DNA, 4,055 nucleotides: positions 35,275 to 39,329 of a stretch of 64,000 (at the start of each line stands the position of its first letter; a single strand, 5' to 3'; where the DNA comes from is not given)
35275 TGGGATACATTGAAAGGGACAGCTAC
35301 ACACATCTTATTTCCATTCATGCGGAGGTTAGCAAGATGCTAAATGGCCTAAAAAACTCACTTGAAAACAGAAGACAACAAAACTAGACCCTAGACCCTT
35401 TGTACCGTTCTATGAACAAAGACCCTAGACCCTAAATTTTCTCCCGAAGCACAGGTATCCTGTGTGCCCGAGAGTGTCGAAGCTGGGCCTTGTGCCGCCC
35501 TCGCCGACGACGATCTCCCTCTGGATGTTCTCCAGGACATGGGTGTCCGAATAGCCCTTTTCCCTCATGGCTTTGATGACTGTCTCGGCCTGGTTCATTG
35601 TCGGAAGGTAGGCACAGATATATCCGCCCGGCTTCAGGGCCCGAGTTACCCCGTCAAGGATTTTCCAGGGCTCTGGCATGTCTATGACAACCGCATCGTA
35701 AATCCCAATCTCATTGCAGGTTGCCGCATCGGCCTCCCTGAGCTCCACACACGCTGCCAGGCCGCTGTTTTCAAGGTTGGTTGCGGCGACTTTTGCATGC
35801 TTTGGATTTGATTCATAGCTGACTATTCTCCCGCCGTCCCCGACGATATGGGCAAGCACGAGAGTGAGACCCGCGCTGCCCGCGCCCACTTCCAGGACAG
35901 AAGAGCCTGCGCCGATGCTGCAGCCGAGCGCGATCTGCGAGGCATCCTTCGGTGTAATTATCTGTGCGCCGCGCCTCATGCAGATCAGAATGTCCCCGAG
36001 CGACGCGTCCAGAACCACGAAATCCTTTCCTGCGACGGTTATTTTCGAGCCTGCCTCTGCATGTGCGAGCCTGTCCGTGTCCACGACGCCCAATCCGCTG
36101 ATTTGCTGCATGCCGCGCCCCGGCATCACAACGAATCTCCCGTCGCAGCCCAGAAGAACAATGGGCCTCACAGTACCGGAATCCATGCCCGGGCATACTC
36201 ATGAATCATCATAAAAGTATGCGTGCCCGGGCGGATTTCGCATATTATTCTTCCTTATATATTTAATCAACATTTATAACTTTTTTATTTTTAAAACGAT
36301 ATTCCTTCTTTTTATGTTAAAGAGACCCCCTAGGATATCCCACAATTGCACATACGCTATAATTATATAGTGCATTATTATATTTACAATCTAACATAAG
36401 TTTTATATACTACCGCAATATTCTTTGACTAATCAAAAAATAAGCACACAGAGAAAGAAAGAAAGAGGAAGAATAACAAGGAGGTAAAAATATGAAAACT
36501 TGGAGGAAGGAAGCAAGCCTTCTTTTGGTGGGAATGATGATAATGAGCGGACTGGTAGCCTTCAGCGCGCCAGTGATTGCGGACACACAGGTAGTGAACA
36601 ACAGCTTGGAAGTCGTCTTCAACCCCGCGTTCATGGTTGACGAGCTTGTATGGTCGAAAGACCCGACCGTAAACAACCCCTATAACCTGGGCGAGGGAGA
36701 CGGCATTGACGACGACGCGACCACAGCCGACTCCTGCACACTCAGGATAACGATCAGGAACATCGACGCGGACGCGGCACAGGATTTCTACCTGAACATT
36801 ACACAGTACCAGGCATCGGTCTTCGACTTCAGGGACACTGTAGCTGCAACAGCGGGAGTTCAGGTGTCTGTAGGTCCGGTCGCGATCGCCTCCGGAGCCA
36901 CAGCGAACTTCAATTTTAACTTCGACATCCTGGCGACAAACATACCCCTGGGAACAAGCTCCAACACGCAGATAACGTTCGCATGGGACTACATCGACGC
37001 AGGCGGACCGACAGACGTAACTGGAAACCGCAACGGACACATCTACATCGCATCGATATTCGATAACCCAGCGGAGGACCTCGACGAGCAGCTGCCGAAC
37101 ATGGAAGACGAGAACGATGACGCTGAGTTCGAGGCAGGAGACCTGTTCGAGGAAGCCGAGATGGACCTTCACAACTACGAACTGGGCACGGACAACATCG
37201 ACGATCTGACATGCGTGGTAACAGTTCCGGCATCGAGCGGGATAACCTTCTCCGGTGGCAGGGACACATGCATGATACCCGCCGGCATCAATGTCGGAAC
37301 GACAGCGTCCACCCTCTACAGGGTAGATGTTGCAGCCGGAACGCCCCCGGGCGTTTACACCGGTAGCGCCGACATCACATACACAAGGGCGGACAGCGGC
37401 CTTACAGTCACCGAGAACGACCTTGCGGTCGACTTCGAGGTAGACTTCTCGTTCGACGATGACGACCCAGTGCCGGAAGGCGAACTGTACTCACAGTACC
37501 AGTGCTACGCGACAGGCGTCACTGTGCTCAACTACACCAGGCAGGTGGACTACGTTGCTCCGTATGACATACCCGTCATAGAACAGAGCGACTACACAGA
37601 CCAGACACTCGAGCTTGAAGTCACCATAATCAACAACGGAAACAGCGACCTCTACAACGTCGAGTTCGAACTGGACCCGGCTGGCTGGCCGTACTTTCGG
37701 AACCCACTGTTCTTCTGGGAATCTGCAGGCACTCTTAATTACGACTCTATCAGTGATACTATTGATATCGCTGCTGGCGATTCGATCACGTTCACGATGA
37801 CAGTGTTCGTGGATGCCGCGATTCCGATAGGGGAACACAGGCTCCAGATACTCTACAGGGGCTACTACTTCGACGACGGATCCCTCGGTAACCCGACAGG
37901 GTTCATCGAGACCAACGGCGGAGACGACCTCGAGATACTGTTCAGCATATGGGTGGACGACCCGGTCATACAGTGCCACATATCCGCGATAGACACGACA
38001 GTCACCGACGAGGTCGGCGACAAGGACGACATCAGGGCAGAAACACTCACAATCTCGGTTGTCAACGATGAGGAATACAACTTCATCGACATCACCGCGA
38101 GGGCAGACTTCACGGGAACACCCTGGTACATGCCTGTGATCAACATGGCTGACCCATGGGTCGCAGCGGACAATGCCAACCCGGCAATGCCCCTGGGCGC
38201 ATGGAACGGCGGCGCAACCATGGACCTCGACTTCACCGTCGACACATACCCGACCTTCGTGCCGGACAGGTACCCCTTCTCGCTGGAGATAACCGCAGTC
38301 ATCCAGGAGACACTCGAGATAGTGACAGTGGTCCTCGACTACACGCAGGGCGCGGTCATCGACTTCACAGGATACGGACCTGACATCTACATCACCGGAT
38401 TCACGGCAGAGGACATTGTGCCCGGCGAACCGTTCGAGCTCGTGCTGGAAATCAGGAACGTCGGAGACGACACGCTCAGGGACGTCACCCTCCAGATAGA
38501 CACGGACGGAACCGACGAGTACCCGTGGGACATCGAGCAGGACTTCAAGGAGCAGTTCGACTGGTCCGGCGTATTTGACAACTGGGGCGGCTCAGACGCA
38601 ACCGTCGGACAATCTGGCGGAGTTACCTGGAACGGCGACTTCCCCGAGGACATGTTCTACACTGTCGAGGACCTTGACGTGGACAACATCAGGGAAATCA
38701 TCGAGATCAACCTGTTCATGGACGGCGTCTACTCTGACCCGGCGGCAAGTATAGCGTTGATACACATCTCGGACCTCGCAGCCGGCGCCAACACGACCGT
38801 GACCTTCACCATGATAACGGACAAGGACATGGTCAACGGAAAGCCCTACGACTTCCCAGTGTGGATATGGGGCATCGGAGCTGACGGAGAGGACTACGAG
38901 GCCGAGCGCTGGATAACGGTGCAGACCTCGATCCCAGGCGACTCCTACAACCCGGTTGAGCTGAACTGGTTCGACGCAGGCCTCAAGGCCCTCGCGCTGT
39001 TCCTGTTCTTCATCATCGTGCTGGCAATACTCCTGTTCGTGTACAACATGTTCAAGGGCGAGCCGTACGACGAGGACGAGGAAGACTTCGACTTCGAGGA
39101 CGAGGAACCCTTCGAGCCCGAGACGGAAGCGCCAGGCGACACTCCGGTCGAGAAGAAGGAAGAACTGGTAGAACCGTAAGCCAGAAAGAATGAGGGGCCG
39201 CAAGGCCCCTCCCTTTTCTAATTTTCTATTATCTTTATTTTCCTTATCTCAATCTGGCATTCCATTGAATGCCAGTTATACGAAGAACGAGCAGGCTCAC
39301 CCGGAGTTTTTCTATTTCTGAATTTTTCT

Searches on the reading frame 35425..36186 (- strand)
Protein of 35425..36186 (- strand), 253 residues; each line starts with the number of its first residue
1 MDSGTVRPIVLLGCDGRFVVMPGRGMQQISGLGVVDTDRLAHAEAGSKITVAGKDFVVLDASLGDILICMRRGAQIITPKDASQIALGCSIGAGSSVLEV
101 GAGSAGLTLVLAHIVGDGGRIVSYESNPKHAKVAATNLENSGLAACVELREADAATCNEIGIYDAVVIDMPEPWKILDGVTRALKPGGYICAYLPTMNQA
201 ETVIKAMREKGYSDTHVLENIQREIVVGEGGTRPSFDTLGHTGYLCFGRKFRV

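Call 12: search_protein_families(library=pfam, proteins=[window:35425-36186:-], max_evalue=0.001)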
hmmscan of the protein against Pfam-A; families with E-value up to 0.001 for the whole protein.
window:35425-36186:- (253 aa): 8 families
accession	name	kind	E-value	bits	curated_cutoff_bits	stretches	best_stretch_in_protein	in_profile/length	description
PF08704.16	GCD14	-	1.3e-22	81.1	26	1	73-227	20-179/247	tRNA methyltransferase complex GCD14 subunit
PF13847.12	Methyltransf_31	-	2e-10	41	27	1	93-200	3-115/145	Methyltransferase domain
PF01135.25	PCMT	-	2.5e-10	41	20.3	1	90-208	70-185/210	Protein-L-isoaspartate(D-aspartate) O-methyltransferase (PCMT)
PF13649.12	Methyltransf_25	-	3.4e-07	31.3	27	1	97-188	1-97/97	Methyltransferase domain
PF08241.18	Methyltransf_11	-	2.9e-06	28.3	21.2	1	98-191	1-94/95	Methyltransferase domain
PF01209.24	Ubie_methyltran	-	0.00011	22.1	20.1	1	93-191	47-150/233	ubiE/COQ5 methyltransferase family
PF08242.18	Methyltransf_12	-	0.00033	21.8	30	0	98-190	1-98/98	Methyltransferase domain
PF01596.23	Methyltransf_3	-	0.00068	19.4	22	1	79-156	30-107/204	O-methyltransferase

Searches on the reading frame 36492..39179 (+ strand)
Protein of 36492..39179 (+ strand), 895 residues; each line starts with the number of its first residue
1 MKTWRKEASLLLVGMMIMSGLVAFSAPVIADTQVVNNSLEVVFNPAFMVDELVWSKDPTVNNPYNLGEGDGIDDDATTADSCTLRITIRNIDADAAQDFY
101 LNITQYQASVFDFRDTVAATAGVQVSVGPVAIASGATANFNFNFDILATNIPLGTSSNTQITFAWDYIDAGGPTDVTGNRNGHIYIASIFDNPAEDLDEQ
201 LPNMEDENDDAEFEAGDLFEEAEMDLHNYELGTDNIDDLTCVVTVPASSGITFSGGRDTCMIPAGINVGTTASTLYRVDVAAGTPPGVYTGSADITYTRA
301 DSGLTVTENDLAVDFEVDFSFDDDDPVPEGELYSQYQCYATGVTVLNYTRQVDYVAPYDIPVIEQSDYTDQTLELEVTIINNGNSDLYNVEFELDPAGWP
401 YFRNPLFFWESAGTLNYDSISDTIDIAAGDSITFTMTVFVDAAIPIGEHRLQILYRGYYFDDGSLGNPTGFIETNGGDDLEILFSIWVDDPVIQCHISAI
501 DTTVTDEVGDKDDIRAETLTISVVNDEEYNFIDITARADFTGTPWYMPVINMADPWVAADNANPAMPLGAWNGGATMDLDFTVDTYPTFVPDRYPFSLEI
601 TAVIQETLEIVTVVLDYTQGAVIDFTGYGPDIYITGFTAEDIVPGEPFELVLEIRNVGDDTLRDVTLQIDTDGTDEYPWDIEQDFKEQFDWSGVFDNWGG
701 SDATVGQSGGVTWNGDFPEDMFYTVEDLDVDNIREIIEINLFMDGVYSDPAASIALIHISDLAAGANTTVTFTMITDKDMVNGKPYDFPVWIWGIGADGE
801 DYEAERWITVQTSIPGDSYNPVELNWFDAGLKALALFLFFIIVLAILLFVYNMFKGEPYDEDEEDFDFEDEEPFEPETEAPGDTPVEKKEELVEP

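Call 12: search_protein_families(library=pfam, proteins=[window:36492-39179:+], max_evalue=0.001)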
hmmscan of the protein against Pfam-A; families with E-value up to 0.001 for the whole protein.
window:36492-39179:+ (895 aa): 2 families
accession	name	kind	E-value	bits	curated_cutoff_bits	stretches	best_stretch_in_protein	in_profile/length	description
PF07705.17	CARDB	-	4.1e-08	33.8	22.7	0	630-676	2-49/101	CARDB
PF10633.15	NPCBM_assoc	-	3.2e-07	30.9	24.4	0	370-400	4-35/78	NPCBM-associated, NEW3 domain of alpha-galactosidase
